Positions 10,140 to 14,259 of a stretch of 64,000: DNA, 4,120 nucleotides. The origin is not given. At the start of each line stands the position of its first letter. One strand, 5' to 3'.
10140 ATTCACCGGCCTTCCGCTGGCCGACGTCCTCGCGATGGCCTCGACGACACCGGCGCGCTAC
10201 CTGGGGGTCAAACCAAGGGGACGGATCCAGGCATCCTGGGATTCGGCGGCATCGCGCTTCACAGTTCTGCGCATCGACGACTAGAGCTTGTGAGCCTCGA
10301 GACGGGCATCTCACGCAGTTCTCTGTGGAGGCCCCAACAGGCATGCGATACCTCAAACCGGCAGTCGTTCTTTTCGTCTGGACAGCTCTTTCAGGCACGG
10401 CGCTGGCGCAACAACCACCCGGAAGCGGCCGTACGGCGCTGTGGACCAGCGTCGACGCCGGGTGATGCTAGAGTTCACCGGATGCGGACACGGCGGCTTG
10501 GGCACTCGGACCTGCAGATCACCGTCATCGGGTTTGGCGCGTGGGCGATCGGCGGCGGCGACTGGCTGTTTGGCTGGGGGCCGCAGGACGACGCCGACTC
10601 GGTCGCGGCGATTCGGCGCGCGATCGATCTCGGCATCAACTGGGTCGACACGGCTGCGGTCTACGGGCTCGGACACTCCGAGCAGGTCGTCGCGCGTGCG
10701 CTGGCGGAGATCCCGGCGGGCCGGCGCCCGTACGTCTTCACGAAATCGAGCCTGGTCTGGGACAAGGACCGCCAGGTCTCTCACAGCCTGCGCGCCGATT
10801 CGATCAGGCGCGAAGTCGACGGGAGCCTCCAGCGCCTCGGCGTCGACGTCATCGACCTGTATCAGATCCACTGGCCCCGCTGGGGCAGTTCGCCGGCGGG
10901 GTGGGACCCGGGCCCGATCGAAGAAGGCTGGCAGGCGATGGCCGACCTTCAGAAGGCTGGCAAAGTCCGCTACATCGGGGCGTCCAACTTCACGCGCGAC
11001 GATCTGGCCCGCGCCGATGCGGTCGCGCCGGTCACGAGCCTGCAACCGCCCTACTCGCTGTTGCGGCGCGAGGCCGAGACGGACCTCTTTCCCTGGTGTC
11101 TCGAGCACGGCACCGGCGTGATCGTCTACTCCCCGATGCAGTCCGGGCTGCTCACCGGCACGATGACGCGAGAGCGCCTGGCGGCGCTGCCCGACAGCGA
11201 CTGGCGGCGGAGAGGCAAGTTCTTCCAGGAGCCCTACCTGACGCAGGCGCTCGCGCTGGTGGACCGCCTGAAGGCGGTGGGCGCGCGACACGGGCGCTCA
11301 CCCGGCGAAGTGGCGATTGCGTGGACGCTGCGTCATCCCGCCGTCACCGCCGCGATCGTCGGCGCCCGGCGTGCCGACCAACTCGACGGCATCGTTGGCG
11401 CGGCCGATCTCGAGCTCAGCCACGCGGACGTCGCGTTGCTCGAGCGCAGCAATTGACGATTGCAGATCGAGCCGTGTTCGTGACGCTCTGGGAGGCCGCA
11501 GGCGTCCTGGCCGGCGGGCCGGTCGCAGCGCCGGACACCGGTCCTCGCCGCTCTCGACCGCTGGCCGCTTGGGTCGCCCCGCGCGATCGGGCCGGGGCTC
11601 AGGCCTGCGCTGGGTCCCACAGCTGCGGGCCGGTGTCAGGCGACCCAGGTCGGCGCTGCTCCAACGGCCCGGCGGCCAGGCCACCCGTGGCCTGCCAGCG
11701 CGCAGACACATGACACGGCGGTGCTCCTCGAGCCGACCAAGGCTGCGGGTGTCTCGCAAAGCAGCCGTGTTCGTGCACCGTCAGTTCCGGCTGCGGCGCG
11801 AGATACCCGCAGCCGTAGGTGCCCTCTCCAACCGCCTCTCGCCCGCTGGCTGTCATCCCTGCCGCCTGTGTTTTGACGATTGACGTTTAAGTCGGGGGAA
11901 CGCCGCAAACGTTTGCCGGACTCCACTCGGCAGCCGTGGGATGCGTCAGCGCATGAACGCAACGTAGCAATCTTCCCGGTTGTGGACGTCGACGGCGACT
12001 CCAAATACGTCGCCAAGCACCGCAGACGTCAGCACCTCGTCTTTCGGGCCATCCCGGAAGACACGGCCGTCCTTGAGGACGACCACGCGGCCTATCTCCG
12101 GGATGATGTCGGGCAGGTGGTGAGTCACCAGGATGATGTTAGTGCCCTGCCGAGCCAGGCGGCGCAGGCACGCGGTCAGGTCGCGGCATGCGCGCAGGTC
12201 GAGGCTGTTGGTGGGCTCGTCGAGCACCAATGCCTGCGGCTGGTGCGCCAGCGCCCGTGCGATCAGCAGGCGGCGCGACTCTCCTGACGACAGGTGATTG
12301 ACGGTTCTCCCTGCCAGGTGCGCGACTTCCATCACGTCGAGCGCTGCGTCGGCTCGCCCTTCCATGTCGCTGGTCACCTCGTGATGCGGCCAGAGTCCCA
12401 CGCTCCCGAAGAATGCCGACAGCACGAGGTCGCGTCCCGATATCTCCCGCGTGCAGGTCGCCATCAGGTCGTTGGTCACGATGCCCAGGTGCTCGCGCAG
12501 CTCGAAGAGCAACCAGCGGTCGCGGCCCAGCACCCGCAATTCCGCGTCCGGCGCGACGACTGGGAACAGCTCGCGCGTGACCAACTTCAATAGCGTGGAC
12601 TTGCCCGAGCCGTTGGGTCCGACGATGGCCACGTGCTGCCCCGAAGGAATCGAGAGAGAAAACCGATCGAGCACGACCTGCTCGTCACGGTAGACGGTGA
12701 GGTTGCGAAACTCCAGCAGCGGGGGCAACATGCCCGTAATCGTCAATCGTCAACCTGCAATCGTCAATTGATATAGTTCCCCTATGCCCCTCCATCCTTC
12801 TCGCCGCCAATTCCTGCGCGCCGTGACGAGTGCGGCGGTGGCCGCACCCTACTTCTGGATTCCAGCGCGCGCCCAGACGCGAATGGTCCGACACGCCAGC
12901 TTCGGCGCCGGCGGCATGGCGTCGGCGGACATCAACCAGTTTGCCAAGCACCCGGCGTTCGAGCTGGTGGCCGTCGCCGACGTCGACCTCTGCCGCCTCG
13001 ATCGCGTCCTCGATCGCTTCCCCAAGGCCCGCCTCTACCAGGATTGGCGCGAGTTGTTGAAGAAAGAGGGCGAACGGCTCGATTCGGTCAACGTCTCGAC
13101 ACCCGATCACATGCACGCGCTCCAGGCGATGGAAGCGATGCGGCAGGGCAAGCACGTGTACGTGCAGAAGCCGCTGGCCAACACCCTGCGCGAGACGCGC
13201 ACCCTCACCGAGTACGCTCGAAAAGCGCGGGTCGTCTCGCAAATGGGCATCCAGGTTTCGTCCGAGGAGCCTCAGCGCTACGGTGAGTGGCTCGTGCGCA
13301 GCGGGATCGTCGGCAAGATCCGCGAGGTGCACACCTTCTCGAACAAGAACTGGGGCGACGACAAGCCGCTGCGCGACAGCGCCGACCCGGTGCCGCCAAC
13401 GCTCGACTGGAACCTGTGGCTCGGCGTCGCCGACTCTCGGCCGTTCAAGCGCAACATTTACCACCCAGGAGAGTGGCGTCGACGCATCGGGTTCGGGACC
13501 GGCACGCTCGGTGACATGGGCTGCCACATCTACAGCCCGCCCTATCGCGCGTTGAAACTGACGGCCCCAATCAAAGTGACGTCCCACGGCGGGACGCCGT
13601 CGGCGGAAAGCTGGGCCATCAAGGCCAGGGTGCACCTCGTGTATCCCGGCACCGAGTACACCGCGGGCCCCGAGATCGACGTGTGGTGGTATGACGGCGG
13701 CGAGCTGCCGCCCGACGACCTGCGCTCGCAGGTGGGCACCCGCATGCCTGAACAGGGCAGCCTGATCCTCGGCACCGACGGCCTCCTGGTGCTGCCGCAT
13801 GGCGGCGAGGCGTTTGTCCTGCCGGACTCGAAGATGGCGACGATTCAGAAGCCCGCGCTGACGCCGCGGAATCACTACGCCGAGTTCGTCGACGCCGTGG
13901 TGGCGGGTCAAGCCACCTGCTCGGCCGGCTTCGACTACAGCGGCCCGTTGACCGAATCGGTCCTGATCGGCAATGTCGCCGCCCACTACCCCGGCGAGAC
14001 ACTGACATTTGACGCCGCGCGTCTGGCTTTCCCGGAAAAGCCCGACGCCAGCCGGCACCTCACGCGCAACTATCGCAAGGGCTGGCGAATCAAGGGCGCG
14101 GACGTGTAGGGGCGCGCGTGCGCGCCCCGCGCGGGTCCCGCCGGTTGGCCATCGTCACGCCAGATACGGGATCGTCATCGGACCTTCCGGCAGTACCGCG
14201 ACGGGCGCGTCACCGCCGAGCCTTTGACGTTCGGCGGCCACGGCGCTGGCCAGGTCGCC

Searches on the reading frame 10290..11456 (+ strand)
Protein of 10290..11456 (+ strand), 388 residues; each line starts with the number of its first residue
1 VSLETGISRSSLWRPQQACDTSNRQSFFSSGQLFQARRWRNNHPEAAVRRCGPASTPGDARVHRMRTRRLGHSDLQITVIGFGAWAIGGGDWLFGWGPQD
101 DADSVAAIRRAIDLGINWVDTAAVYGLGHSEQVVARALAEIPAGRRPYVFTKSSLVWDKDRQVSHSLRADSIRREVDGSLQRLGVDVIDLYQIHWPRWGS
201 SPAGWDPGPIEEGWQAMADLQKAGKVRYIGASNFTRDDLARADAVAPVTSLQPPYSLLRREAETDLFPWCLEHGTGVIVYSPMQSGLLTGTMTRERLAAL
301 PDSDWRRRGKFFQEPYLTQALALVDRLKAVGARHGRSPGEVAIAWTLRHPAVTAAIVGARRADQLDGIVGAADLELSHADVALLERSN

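Call 27: search_protein_families(library=pfam, proteins=[window:10290-11456:+], max_evalue=0.00001)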
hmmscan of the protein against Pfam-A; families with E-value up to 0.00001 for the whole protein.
window:10290-11456:+ (388 aa): 1 family
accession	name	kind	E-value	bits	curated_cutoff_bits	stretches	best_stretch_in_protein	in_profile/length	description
PF00248.27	Aldo_ket_red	-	1.5e-72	244.6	24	1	80-386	2-288/291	Aldo/keto reductase family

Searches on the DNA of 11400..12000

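Call 58: search_rna_families(source=window, start=11400, end=12000, threshold=evalue, max_evalue=1)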
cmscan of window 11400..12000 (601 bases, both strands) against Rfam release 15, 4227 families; matches with E-value up to 1: 1.
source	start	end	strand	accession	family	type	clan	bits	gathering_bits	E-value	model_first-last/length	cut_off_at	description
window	11732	11824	+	RF00764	mir-191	Gene; miRNA;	-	19.4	54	0.15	1-91/91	no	mir-191 microRNA precursor family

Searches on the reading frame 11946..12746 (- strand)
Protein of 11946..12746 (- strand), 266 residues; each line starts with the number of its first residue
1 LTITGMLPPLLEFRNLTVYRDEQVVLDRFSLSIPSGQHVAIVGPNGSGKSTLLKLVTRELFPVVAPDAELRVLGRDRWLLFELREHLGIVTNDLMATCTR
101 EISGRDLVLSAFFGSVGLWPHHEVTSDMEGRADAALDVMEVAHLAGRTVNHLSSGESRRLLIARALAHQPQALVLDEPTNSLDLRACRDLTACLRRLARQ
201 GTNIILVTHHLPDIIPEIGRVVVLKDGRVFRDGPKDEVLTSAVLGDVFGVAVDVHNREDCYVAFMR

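Call 27: search_protein_families(library=pfam, proteins=[window:11946-12746:-], max_evalue=0.00001)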
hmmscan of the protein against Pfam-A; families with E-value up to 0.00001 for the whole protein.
window:11946-12746:- (266 aa): 2 families
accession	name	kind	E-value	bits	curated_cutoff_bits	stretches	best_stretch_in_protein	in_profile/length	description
PF00005.33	ABC_tran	-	2e-23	83.9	25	1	26-180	1-137/137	ABC transporter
PF13304.12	AAA_21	-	6.2e-14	53.2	27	1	146-210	232-299/304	AAA domain, putative AbiEii toxin, Type IV TA system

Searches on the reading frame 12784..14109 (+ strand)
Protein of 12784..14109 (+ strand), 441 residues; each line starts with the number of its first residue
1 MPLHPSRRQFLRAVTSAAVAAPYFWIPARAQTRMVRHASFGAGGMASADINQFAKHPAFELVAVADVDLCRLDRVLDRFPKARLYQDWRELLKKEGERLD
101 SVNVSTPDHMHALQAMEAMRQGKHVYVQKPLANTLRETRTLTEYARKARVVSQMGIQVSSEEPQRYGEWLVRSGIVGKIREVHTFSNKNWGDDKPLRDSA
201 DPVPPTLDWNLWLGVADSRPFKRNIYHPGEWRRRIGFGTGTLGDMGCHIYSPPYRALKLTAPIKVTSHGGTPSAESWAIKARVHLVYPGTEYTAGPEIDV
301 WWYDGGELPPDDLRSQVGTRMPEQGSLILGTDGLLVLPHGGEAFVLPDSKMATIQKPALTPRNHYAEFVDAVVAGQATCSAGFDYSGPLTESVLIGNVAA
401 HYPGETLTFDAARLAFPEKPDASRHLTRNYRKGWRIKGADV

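Call 25: find_encoding_contigs(protein=window:12784-14109:+, flank=10000, max_places=1)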
Protein window:12784-14109:+ (441 aa): no gene with exactly this product is on record in the collection.

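Call 27: search_protein_families(library=pfam, proteins=[window:12784-14109:+], max_evalue=0.00001)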
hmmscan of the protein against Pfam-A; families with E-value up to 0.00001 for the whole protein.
window:12784-14109:+ (441 aa): 2 families
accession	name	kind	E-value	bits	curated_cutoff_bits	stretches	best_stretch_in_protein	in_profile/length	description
PF01408.29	GFO_IDH_MocA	-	7.9e-17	62.5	24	1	39-155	5-119/120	Oxidoreductase family, NAD-binding Rossmann fold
PF19051.5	GFO_IDH_MocA_C2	-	6.1e-09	36.2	23.3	1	190-269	37-115/254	Oxidoreductase family, C-terminal alpha/beta domain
